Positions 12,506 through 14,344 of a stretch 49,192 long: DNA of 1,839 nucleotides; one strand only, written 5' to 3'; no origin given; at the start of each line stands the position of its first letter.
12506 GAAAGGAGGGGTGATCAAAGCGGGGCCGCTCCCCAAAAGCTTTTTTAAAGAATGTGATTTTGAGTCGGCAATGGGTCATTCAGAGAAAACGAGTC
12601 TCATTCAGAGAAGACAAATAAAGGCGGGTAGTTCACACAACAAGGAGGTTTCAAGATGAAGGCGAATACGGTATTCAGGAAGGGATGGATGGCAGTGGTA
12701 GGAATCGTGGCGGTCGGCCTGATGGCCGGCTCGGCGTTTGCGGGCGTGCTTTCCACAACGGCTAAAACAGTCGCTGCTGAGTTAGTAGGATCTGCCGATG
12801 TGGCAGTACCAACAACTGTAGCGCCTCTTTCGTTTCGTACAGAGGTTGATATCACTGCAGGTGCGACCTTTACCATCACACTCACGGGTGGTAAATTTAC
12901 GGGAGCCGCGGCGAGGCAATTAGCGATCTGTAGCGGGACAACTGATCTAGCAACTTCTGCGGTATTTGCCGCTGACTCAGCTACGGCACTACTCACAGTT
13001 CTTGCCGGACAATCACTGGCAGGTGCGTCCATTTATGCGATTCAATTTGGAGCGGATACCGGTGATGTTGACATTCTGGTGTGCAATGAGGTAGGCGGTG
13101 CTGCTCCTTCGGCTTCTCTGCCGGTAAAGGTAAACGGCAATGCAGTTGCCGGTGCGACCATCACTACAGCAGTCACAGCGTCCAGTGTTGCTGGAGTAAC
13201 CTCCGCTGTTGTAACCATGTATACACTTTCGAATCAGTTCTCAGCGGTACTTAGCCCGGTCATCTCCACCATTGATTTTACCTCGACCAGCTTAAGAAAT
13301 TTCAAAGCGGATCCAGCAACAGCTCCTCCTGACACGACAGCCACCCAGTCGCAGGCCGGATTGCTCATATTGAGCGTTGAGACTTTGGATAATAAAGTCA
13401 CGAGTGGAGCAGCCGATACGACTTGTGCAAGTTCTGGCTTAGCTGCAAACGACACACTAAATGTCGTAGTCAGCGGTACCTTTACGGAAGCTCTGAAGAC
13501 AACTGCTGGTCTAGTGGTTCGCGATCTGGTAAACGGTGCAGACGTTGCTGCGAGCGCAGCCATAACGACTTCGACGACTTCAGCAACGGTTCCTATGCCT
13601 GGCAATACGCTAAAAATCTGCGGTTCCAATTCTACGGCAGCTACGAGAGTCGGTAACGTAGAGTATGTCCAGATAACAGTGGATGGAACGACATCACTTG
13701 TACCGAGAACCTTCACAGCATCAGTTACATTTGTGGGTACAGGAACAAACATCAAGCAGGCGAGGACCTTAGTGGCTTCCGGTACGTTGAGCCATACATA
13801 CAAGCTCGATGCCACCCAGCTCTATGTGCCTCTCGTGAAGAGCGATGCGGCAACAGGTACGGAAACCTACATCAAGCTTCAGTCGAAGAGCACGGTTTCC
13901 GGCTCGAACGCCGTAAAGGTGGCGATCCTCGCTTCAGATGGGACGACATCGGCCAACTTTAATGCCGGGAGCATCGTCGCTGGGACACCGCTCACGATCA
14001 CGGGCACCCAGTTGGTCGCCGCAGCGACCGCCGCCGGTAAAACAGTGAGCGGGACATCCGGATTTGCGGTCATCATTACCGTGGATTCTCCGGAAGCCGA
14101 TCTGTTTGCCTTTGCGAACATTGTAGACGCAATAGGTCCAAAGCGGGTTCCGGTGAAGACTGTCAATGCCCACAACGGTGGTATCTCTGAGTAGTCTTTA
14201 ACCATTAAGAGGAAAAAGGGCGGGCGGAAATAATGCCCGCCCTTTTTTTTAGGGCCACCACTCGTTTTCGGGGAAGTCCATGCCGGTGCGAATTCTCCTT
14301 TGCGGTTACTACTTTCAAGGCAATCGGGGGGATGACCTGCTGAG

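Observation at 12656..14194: Orphan 512-aa secreted protein with S-layer-like composition and its own codon usage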

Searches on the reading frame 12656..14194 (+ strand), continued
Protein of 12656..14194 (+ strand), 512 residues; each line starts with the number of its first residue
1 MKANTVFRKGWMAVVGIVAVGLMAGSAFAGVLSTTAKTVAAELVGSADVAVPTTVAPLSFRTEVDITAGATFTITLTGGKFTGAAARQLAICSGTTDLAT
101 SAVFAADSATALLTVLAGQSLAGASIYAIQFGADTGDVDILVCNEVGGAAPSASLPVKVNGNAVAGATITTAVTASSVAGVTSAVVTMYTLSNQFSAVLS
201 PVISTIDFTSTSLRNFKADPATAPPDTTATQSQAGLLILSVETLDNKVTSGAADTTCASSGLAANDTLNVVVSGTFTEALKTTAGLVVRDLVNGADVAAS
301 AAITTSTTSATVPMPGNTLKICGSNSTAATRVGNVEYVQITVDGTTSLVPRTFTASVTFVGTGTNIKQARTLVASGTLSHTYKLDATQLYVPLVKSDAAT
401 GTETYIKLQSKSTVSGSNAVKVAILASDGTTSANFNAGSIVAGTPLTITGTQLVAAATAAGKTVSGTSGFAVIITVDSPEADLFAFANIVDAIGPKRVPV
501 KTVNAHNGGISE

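Call 34: find_encoding_contigs(protein=P0013, flank=10000, max_places=1)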
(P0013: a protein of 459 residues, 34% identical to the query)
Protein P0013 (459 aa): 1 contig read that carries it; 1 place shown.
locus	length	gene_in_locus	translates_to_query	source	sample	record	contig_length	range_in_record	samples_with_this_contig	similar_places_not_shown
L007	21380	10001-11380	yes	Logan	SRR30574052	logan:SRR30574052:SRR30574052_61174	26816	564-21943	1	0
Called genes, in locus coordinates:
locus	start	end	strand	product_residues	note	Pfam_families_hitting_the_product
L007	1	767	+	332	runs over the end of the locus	PF00106:adh_short, PF01073:3Beta_HSD, PF01370:Epimerase, PF02719:Polysacc_synt_2, PF04321:RmlD_sub_bind, PF05368:NmrA, PF07993:NAD_binding_4, PF16363:GDP_Man_Dehyd, +1 more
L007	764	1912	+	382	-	PF01041:DegT_DnrJ_EryC1, PF01276:OKR_DC_1 (weak)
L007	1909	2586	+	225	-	PF13489:Methyltransf_23, PF13847:Methyltransf_31, PF08241:Methyltransf_11, PF08242:Methyltransf_12, PF13649:Methyltransf_25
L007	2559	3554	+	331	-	PF13480:Acetyltransf_6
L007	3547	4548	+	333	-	PF03102:NeuB, PF08666:SAF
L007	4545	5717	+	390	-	PF02350:Epimerase_2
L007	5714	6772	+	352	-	PF00571:CBS, PF00483:NTP_transferase, PF12804:NTP_transf_3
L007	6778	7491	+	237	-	PF01128:IspD (weak), PF02348:CTP_transf_3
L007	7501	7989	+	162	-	-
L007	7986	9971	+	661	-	PF20157:Maf_flag10_N, PF01973:MptE-like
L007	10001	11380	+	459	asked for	-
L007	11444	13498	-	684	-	PF03958:Secretin_N (weak), PF00263:Secretin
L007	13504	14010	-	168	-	-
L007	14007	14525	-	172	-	PF04350:PilO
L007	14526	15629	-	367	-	-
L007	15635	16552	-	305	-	PF21687:T2SSK_1st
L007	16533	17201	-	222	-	PF07963:N_methyl (weak)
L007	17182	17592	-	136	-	-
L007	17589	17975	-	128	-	PF07963:N_methyl (weak)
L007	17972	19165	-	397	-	PF28597:T2SSF_N, PF00482:T2SSF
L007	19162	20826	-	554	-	PF05157:MshEN, PF00437:T2SSE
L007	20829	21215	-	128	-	PF07963:N_methyl, PF08334:T2SSG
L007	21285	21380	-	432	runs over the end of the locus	PF02397:Bac_transf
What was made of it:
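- In L007 a Maf-type glycosyltransferase and a nonulosonic-acid pathway end 30 nt before the homolog (call 34).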

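Call 35: find_encoding_contigs(protein=P0003, flank=10000, max_places=1)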
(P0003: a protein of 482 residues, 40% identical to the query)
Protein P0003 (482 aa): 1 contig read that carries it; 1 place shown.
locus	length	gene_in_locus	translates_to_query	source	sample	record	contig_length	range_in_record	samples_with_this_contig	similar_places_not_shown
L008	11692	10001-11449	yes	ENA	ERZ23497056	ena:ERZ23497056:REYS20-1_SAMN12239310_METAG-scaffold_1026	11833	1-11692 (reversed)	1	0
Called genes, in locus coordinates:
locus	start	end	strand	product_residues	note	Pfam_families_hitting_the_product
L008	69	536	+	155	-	PF07963:N_methyl, PF08334:T2SSG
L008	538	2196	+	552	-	PF00437:T2SSE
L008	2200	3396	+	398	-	PF00482:T2SSF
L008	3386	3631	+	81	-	-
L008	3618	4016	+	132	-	PF07963:N_methyl (weak)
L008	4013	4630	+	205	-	PF07963:N_methyl (weak)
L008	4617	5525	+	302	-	PF21687:T2SSK_1st (weak)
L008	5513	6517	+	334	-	-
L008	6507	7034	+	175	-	-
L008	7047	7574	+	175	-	-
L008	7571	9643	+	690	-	PF03958:Secretin_N, PF00263:Secretin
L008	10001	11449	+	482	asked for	-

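Call 36: find_encoding_contigs(protein=P0016, flank=10000, max_places=1)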
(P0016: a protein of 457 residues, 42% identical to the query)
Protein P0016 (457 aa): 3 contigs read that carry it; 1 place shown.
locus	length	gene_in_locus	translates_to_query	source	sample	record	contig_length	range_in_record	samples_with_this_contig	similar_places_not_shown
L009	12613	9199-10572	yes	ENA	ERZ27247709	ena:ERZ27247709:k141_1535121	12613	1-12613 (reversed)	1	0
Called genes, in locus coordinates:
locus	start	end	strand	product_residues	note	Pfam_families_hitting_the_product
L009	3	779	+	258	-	?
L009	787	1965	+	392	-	-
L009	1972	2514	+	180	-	-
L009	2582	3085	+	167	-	-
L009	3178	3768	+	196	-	PF01464:SLT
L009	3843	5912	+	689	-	PF03958:Secretin_N, PF00263:Secretin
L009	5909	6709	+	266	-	PF10411:DsbC_N, PF01323:DSBA (faint), PF13098:Thioredoxin_2, PF13462:Thioredoxin_4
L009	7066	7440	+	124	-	PF18498:DUF5618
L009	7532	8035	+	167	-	-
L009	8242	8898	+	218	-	-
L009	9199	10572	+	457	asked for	-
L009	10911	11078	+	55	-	-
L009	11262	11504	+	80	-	PF07927:HicA_toxin (weak)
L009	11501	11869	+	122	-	PF15919:HicB_lk_antitox, PF15970:HicB-like_2 (weak), PF05534:HicB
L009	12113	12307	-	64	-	-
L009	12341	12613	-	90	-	?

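Call 46: find_homologous_proteins(query=P0015, max_evalue=0.001)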
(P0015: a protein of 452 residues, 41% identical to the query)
Query P0015 (452 aa): 30 proteins with E <= 0.001 among 8000 candidates.
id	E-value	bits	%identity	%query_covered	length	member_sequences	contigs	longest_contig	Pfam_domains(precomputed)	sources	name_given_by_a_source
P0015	1.7e-280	948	100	100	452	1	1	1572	PF19526.6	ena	-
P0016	5.4e-215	732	81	100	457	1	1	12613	-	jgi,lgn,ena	-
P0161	1.2e-181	623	69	100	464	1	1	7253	-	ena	-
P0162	1.5e-154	533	62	100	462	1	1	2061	PF19526.6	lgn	-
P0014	1.1e-119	419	55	98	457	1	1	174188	PF19526.6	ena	-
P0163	2.2e-109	385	50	100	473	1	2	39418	PF19526.6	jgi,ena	-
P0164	5.8e-93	331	44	97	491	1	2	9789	PF19526.6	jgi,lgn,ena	-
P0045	7.7e-78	281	44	99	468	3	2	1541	PF19526.6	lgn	-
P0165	3.2e-72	262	43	93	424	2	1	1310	PF19526.6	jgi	jgi:hypothetical protein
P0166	2.5e-66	243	38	97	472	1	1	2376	PF19526.6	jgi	jgi:hypothetical protein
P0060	2.6e-60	223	39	99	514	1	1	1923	-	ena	-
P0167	4.2e-57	212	38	94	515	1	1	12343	-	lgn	-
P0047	1.6e-54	204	38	94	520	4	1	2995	-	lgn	-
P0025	8.7e-35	139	32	98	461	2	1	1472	-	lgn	-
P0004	9.6e-35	139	45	40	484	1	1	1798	-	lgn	-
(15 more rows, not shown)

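Call 52: search_protein_families(library=pfam, proteins=[P0039, P0043, P0045, P0053, P0060, P0065, P0071, P0077, P0082], max_evalue=0.01)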
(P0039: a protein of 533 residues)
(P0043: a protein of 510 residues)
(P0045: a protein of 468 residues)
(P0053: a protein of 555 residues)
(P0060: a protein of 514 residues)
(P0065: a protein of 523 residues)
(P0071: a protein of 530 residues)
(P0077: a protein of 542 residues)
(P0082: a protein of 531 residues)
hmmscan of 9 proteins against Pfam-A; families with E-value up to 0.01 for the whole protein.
P0039 (533 aa): 0 families

P0043 (510 aa): 0 families

P0045 (468 aa): 0 families

P0053 (555 aa): 0 families

P0060 (514 aa): 0 families

P0065 (523 aa): 0 families

P0071 (530 aa): 1 family
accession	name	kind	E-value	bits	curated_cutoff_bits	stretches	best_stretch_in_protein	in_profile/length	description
PF19526.4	Slr4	-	1.3e-09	38.3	25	1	176-516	62-368/370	S-layer protein Slr4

P0077 (542 aa): 0 families

P0082 (531 aa): 0 families

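Call 66: list_cluster_members(proteins=[P0071, P0092, P0094, P0099, P0103, P0106, P0115, P0124, P0137, P0147])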
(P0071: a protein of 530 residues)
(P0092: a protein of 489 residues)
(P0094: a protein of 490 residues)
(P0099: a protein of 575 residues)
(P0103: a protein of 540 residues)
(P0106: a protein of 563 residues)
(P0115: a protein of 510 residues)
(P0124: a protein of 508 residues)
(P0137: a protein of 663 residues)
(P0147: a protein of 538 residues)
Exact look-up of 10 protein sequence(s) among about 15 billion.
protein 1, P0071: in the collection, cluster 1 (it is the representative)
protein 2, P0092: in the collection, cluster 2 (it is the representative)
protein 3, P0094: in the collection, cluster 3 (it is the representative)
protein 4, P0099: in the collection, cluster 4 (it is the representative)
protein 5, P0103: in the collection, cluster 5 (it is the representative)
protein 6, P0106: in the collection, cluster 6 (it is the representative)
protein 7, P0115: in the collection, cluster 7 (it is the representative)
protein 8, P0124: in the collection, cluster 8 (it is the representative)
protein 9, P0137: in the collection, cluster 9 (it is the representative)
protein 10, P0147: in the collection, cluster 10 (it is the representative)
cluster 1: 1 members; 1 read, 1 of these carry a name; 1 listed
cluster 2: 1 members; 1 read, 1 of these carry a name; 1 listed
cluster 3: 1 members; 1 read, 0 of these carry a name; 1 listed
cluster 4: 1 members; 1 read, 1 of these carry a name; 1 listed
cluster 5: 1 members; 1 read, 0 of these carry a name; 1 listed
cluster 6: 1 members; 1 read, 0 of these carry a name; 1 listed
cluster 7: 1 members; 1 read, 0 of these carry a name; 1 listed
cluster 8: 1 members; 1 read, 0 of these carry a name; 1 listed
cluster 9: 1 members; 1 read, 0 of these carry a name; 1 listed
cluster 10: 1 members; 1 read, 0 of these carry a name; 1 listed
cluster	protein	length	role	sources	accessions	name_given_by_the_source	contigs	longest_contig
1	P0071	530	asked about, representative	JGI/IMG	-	hypothetical protein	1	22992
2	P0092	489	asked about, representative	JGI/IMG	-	hypothetical protein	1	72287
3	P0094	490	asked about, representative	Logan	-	-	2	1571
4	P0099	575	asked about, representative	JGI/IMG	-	hypothetical protein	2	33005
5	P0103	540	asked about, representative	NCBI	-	-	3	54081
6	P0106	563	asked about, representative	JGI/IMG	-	-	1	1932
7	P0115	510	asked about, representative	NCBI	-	-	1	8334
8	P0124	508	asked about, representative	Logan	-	-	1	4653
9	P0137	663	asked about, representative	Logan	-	-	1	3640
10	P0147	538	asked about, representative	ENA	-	-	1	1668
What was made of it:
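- Tried and rejected: Cluster-member names for ten distant relatives were all 'hypothetical' or absent (call 66).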

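Call 78: find_encoding_contigs(protein=P0001, flank=1000, max_places=3)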
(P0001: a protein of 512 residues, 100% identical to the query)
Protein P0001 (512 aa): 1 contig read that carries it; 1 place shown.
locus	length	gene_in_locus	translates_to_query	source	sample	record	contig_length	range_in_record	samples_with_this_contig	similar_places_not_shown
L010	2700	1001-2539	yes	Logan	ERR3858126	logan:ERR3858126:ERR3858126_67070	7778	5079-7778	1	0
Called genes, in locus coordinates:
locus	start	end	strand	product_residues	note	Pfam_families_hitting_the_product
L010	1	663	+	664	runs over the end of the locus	PF03958:Secretin_N, PF00263:Secretin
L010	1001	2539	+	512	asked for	-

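Call 79: find_homologous_proteins(query=A3, max_evalue=0.001)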
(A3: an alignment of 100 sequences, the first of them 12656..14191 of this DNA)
Query A3 (100 sequences) (512 aa, profile of the alignment): 18 proteins with E <= 0.001 among 8000 candidates.
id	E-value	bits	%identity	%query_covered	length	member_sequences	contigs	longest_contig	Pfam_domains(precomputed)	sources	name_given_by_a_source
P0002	2.0e-128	448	56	95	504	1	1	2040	-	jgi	jgi:hypothetical protein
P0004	1.5e-118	415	39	96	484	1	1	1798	-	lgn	-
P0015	1.0e-115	406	41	32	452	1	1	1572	PF19526.6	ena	-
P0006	1.4e-115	405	38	97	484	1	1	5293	-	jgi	jgi:hypothetical protein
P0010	4.0e-114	400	36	98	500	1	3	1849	PF19526.6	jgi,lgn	-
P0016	2.2e-112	395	42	32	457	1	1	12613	-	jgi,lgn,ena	-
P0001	2.1e-111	392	100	100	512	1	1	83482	-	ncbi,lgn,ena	ncbi:MAG: hypothetical protein AABY46_05305 [Nitrospirota bacterium]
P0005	2.1e-110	388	42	96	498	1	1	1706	-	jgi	-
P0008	2.6e-110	388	45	64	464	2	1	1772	-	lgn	-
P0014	3.2e-105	371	33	95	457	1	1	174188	PF19526.6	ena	-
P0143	5.4e-79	285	27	77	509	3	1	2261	-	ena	-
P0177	2.0e-77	279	30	25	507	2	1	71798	-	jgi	-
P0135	2.7e-77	279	27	27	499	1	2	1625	-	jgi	-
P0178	8.5e-69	251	33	14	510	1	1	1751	-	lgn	-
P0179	2.1e-65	240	30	16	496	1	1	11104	-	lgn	-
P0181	7.6e-11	60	-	-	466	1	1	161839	PF19526.6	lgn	-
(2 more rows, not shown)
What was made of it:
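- Tried and rejected: A third large-database search with the broad profile added almost nothing (call 79).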

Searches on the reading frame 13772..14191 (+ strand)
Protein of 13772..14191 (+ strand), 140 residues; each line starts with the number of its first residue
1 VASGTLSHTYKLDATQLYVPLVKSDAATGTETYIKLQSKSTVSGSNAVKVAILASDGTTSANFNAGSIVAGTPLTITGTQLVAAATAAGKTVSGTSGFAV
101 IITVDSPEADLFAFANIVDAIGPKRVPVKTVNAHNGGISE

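Call 67: predict_structure(alignment_id=A4)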
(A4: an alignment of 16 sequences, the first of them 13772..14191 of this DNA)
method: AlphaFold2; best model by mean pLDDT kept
length: 140 residues; sequences in the alignment: 16
mean_pLDDT: 86.1   pTM: 0.79
mean pLDDT of the five models: 86.1, 85.1, 83.5, 83.5, 81.8
residues with pLDDT >= 90: 98; 70-90: 21; 50-70: 5; < 50: 16
segments of 3 or more residues with pLDDT < 50: 1-6, 8-10, 134-140
pLDDT, mean of each block of 10 residues (from residue 1): 44 84 96 97 91 87 95 96 94 94 92 96 94 46
secondary structure, 60 per line:
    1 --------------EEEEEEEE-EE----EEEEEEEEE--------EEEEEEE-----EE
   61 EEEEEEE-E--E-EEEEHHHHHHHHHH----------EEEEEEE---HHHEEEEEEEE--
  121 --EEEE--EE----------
elements in order: E15-22 E30-38 E47-53 E59-67 E74-77 H78-87 E98-104 E111-118 E123-126
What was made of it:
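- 13772..14170 (+): C-terminal beta-sandwich domain (residues about 373-505), by far the best conserved part (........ ... FAxxxxV ... YAN ... KRxPV). The domain model has pLDDT 86 (call 67).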

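Call 71: fold_search(model_id=the predicted structure, library=pdb)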
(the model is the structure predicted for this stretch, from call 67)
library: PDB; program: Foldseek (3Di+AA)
matches with E <= 10: 978; with E <= 0.001: 0
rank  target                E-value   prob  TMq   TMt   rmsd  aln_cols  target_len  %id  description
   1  7vrp_F                2.8e-02  0.47  0.25  0.11  12.0       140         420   14  Structure of infectious bursal disease virus Gx strain (released 2022-03-30)
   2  1nc7_D                4.2e-02  1.00  0.52  0.61   5.3       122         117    8  Crystal Structure of Thermotoga maritima 1070 (released 2003-07-01)
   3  1wce_K                5.8e-02  0.21  0.24  0.10  20.6       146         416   13  Crystal structure of the T13 IBDV viral particle reveals a missing link in icosahedral viruses evolution (released 2005-04-06)
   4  1wce_I                5.8e-02  0.21  0.24  0.10  20.6       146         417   13  Crystal structure of the T13 IBDV viral particle reveals a missing link in icosahedral viruses evolution (released 2005-04-06)
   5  1wce_M                5.8e-02  0.21  0.24  0.10  20.6       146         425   13  Crystal structure of the T13 IBDV viral particle reveals a missing link in icosahedral viruses evolution (released 2005-04-06)
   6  1wce_A                5.8e-02  0.20  0.24  0.10  20.6       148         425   13  Crystal structure of the T13 IBDV viral particle reveals a missing link in icosahedral viruses evolution (released 2005-04-06)
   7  7pnb_A                6.1e-02  0.44  0.27  0.22  11.0       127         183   13  Sulfolobus acidocaldarius 0406 filament. (released 2022-09-14)
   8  7vrn_I                6.1e-02  0.41  0.26  0.12  11.7       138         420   12  Structure of infectious bursal disease virus Gt strain (released 2022-03-30)
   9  1wce_G                6.1e-02  0.20  0.24  0.10  20.8       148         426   13  Crystal structure of the T13 IBDV viral particle reveals a missing link in icosahedral viruses evolution (released 2005-04-06)
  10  1wce_E                6.1e-02  0.20  0.24  0.10  20.9       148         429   13  Crystal structure of the T13 IBDV viral particle reveals a missing link in icosahedral viruses evolution (released 2005-04-06)
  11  1wce_F                6.1e-02  0.20  0.24  0.10  20.8       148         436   13  Crystal structure of the T13 IBDV viral particle reveals a missing link in icosahedral viruses evolution (released 2005-04-06)
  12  7vrn_C                6.5e-02  0.38  0.26  0.11  12.7       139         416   11  Structure of infectious bursal disease virus Gt strain (released 2022-03-30)
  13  1nc7_B                6.8e-02  0.94  0.43  0.50   6.5       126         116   10  Crystal Structure of Thermotoga maritima 1070 (released 2003-07-01)
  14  2gsy_E                6.8e-02  0.54  0.31  0.13   8.9       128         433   13  The 2.6A structure of Infectious Bursal Virus Derived T=1 Particles (released 2006-07-18)
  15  1wce_D                6.8e-02  0.20  0.24  0.10  20.6       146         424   13  Crystal structure of the T13 IBDV viral particle reveals a missing link in icosahedral viruses evolution (released 2005-04-06)
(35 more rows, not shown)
